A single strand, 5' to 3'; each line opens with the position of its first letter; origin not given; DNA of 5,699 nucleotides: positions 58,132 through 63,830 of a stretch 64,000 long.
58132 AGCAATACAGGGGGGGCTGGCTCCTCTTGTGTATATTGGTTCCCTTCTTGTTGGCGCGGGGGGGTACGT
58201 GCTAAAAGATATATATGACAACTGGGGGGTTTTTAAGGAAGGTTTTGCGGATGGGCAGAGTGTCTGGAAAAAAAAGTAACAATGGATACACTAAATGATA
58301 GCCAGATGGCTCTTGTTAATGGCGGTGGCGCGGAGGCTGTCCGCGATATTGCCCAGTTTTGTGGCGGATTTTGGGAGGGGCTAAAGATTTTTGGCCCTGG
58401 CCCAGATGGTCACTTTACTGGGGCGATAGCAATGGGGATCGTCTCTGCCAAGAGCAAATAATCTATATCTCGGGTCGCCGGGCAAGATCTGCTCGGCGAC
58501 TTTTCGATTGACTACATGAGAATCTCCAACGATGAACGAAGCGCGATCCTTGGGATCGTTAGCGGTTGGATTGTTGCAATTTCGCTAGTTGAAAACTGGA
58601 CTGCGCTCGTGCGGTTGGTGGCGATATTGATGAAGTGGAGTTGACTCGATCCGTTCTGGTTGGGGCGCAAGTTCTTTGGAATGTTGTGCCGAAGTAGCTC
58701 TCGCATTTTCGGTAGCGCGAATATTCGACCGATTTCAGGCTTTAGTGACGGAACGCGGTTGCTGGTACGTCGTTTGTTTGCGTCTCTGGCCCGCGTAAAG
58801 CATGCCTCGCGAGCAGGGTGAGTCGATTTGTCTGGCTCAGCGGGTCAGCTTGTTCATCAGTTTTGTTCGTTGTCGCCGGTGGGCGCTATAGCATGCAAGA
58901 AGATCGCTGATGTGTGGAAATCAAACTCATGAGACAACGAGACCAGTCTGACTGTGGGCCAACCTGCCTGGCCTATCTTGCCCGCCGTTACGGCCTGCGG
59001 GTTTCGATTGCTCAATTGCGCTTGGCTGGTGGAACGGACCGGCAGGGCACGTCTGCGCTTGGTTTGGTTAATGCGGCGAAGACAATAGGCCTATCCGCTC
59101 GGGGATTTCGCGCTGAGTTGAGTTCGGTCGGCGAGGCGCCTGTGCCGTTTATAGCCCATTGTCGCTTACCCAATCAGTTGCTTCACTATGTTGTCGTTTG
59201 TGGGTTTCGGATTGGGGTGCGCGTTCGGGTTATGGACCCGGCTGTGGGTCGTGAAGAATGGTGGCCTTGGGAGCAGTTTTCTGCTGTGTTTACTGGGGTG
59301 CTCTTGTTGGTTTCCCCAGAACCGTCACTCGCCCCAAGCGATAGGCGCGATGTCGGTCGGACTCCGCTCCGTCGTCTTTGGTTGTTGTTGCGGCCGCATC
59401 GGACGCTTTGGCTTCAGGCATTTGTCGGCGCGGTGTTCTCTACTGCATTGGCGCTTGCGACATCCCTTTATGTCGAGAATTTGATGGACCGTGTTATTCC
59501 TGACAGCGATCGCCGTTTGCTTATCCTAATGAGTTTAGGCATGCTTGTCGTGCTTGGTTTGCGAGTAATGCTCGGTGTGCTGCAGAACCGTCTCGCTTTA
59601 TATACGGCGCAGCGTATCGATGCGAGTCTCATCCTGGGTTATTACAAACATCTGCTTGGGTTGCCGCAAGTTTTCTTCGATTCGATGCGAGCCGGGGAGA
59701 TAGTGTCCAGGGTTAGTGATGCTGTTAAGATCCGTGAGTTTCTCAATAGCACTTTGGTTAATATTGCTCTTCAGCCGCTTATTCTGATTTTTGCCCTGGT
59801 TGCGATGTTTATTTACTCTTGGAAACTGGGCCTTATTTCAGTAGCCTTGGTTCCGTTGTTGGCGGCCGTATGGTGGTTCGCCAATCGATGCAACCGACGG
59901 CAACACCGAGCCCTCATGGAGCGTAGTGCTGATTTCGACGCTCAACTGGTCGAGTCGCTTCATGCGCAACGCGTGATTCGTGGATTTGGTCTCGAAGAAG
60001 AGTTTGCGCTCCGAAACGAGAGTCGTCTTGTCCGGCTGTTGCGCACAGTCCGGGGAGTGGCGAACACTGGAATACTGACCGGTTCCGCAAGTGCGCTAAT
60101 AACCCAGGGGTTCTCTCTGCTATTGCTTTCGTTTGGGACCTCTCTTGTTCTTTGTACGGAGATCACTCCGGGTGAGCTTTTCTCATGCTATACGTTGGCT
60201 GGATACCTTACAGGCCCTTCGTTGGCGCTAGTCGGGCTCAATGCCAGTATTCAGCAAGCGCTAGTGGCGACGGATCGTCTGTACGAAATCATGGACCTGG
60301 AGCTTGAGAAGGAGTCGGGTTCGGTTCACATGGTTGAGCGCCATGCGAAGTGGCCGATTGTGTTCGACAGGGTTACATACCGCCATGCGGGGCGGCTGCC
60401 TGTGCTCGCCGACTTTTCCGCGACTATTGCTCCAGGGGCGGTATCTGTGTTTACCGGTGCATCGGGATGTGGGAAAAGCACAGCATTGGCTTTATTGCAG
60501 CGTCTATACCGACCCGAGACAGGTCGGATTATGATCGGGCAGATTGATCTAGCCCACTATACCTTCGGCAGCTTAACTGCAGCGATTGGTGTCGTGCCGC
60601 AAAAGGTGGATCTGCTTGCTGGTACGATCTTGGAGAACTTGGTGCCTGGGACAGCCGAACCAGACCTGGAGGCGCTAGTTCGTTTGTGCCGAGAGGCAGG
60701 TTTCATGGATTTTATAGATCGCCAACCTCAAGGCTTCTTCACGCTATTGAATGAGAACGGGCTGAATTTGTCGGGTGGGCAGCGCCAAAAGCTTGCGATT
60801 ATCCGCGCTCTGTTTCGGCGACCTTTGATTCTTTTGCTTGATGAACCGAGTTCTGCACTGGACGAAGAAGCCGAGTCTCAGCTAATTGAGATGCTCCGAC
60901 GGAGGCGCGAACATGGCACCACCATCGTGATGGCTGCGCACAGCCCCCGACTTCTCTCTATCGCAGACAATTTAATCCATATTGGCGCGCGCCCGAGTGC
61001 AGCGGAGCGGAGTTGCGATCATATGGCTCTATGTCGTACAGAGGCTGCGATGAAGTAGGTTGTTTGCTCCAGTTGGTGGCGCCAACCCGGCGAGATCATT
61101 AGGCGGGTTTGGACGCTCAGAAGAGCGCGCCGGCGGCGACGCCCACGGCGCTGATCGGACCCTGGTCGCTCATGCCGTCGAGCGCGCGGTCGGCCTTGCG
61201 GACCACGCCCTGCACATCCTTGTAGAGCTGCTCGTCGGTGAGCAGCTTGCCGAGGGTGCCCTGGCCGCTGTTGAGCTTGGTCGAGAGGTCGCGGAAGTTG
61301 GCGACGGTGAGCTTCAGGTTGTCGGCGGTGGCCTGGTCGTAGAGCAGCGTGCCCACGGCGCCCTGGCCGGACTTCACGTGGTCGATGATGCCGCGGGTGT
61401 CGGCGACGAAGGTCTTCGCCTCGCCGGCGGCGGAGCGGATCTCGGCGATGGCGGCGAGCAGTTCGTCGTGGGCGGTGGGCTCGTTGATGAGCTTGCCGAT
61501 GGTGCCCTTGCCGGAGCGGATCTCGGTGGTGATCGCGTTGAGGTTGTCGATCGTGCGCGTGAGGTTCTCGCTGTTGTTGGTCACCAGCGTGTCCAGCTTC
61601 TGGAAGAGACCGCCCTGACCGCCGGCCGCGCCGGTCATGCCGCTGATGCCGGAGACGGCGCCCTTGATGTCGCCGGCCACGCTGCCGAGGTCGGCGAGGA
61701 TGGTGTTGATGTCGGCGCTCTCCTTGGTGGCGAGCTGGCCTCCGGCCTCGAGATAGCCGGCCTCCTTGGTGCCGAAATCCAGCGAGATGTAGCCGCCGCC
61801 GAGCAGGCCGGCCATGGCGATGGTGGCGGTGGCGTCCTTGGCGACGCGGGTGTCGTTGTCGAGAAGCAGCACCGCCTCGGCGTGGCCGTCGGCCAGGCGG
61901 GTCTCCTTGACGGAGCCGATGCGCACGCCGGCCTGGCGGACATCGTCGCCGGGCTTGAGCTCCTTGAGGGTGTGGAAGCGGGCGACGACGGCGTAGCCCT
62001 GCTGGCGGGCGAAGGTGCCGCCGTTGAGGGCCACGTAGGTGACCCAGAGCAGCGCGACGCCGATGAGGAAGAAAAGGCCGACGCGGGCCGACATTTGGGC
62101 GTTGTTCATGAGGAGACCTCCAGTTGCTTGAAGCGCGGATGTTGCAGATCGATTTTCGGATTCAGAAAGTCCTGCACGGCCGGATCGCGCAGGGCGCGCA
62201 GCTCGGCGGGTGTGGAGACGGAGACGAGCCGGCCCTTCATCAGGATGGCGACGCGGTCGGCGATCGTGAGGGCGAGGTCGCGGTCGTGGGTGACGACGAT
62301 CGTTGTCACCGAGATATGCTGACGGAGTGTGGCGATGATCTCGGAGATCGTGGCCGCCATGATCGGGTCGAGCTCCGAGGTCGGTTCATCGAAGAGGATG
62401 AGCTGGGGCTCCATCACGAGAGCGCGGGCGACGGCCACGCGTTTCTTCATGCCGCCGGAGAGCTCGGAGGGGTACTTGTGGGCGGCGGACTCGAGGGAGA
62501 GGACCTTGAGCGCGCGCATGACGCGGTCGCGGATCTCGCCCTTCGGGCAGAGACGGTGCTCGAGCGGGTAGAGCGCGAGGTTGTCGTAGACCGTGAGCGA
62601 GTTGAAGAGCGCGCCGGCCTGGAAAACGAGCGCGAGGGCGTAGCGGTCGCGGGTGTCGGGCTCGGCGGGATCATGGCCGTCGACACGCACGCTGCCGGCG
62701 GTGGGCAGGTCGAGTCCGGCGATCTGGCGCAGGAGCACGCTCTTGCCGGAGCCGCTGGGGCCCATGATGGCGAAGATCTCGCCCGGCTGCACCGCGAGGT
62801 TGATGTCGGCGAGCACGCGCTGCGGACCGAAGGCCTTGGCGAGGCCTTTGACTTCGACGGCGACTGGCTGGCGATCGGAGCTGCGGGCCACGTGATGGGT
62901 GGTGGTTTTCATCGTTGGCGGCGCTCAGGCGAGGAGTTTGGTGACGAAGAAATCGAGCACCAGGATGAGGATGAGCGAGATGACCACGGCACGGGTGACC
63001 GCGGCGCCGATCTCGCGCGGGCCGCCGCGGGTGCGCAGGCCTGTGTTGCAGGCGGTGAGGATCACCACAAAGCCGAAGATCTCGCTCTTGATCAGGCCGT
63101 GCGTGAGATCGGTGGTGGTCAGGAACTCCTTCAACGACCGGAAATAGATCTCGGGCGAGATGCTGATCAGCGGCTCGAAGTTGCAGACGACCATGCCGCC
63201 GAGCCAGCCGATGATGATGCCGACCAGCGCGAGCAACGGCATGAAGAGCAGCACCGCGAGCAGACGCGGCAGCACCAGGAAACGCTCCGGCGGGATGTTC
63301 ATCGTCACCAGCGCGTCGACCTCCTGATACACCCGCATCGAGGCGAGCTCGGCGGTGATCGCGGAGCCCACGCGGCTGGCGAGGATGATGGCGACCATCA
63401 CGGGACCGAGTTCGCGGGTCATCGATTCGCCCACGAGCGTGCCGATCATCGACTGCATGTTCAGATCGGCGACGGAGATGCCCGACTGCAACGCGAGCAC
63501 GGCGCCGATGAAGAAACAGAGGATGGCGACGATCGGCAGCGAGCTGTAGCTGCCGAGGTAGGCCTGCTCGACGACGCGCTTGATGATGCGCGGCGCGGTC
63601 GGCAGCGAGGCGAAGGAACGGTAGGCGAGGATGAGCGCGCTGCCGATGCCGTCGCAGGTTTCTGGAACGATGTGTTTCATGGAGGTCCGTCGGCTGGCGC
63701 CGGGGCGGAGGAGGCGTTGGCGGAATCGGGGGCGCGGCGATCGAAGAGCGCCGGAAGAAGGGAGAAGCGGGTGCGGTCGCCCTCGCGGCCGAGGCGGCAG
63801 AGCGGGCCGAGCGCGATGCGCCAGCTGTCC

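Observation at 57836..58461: Three tandem, mutually divergent GG-leader precursors with equal-sized 43-44 aa cores; two cores open with (F/L)APL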

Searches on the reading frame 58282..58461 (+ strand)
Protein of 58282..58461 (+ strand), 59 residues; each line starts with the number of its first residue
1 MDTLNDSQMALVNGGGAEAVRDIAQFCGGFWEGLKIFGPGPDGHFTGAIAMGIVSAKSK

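Call 4: search_protein_families(library=pfam, proteins=[window:58282-58461:+], max_evalue=10)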
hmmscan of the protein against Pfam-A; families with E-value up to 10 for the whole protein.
window:58282-58461:+ (59 aa): 1 family
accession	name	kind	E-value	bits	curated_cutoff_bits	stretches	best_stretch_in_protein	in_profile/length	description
PF17508.7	MccV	-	0.047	14.7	27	1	1-54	1-51/104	Microcin V bacteriocin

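Call 5: search_protein_families(library=ncbifam, proteins=[window:58282-58461:+], max_evalue=10)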
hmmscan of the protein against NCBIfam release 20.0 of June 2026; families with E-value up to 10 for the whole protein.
window:58282-58461:+ (59 aa): 1 family
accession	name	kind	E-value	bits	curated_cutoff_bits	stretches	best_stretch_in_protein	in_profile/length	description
NF038153.1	lant_leader_L1a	domain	0.097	12.9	22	1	4-15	21-32/32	class I lanthipeptide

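Call 10: find_homologous_proteins(query=window:58282-58461:+, max_evalue=0.01)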
Query window:58282-58461:+ (59 aa): 1 proteins with E <= 0.01 among 1 candidates.
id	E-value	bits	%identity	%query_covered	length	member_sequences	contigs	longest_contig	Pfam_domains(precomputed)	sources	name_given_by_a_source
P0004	1.3e-26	108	100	86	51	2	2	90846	-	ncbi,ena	-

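Call 22: find_related_loci(query=A2, collection=genome_contigs, flank=8000)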
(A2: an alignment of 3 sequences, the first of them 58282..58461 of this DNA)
Query A2 (59 aa) in genome_contigs; peptide patterns used: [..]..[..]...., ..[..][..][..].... (x = any residue, [..] = any of these).
199 stretches matched a pattern, but none encodes a relative of the query by tblastn (E <= 1e-3).

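Call 46: search_protein_families(library=pfam, alignment_id=A7, max_evalue=1)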
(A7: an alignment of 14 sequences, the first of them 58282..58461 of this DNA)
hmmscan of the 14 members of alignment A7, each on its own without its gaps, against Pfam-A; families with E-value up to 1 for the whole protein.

A. member 1, window:58282-58461:+ (59 aa): 1 family
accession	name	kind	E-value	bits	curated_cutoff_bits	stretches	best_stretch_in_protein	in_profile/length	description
PF17508.7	MccV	-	0.047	14.7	27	1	1-54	1-51/104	Microcin V bacteriocin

B. families by the number of members that match (of 14 scanned): 3 families
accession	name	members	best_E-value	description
PF17508.7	MccV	8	0.011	Microcin V bacteriocin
PF10439.15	Bacteriocin_IIc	2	0.0024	Bacteriocin class II with double-glycine leader peptide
PF03047.20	ComC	2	0.24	COMC family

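Call 47: search_solved_structures(query=A7, max_evalue=10, show_alignments=2)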
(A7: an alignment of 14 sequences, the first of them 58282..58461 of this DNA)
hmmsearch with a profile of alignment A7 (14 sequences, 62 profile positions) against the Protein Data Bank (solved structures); distinct sequences matched with E-value up to 10: 2.
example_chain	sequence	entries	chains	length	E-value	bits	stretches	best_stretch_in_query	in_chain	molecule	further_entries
6ywe_7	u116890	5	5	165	0.36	14.1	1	11-35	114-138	mL49 | Uncharacterized protein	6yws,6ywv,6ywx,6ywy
7kob_A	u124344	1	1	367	6.4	10.1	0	13-38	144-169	Antigen 43b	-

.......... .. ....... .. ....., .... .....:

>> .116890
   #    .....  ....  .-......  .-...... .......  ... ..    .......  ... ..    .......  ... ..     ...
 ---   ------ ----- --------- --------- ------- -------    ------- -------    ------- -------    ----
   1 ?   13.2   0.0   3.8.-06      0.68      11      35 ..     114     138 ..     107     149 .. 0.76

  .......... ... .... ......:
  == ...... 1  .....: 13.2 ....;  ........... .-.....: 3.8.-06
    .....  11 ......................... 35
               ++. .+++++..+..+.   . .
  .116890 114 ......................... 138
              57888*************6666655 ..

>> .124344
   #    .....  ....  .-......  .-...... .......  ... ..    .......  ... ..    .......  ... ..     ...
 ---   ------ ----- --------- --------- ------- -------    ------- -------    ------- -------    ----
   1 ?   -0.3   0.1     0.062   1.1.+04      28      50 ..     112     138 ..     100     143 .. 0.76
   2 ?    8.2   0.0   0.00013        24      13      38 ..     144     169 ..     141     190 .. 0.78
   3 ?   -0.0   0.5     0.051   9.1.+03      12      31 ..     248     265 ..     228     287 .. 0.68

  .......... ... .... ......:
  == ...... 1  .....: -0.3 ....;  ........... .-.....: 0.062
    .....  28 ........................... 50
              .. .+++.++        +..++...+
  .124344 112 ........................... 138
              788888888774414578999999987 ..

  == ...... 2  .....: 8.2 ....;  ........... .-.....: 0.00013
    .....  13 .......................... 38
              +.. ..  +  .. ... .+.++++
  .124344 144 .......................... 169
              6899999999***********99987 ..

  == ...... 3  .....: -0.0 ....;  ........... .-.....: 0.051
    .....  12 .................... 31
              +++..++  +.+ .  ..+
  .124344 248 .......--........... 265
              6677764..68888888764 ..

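Call 68: predict_structure(protein=window:58282-58461:+)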
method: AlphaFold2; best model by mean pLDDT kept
length: 59 residues; sequences in the alignment: 1
mean_pLDDT: 61.3   pTM: 0.32
mean pLDDT of the five models: 61.3, 54.7, 53.5, 53.4, 47.6
residues with pLDDT >= 90: 0; 70-90: 9; 50-70: 48; < 50: 2
segments of 3 or more residues with pLDDT < 50: none
pLDDT, mean of each block of 10 residues (from residue 1): 61 65 71 60 56 55
secondary structure, 60 per line:
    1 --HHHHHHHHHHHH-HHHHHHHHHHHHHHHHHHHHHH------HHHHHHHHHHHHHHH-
elements in order: H3-14 H16-37 H44-58

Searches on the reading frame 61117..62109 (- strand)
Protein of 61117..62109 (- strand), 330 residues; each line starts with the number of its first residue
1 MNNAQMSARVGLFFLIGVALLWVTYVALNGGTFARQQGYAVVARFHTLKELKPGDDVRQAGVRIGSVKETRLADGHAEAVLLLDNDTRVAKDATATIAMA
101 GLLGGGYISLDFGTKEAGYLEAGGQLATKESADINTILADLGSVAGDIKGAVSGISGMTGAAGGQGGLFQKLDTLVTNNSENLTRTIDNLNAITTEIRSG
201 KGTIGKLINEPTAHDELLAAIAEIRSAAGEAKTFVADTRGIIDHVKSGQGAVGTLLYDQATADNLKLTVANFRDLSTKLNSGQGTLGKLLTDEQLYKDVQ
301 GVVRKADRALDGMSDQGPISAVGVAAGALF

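Call 81: search_protein_families(library=pfam, proteins=[window:61117-62109:-], max_evalue=1)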
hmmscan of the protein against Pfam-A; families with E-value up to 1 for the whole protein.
window:61117-62109:- (330 aa): 2 families
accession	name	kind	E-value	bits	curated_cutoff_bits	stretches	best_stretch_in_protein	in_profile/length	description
PF02470.25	MlaD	-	1.6e-15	57.5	25.1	1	37-113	1-81/81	MlaD protein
PF01544.23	CorA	-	0.23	11.1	27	1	183-251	116-180/292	CorA-like Mg2+ transporter protein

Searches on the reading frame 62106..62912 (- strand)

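Call 6: search_protein_families(library=pfam, proteins=[window:62106-62912:-], max_evalue=0.01)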
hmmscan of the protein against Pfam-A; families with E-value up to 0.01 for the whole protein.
window:62106-62912:- (268 aa): 8 families
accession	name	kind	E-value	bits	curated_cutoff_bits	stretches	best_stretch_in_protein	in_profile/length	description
PF00005.33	ABC_tran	-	2.5e-33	116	25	1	34-179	1-137/137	ABC transporter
PF13304.12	AAA_21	-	1.8e-07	32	27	1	148-210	235-299/304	AAA domain, putative AbiEii toxin, Type IV TA system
PF02463.25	SMC_N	-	8.4e-06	25.8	40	1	144-223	130-211/220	RecF/RecN/SMC N terminal domain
PF09818.15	ABC_ATPase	-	0.00032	20.2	23.2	0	152-233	159-255/283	P-loop domain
PF25199.1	nSTAND_NTPase5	-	0.0013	19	34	1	42-65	39-62/145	Novel STAND NTPase 5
PF20703.3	nSTAND1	-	0.0068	16.5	27.1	0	28-67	17-54/379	Novel STAND NTPase 1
PF13191.12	AAA_16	-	0.0072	17.3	32.6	0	43-65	24-45/167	AAA ATPase domain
PF13401.12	AAA_22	-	0.01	16.6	27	0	46-83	7-45/130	AAA domain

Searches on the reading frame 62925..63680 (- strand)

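Call 6: search_protein_families(library=pfam, proteins=[window:62925-63680:-], max_evalue=0.01)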
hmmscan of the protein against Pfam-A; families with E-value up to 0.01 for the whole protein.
window:62925-63680:- (251 aa): 2 families
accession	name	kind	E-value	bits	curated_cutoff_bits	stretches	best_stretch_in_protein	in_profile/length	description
PF02405.21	MlaE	-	7e-70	235.4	22.5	1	37-248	2-211/212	Permease MlaE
PF02960.20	K1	-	0.0092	16.5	27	0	116-166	35-83/120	K1 glycoprotein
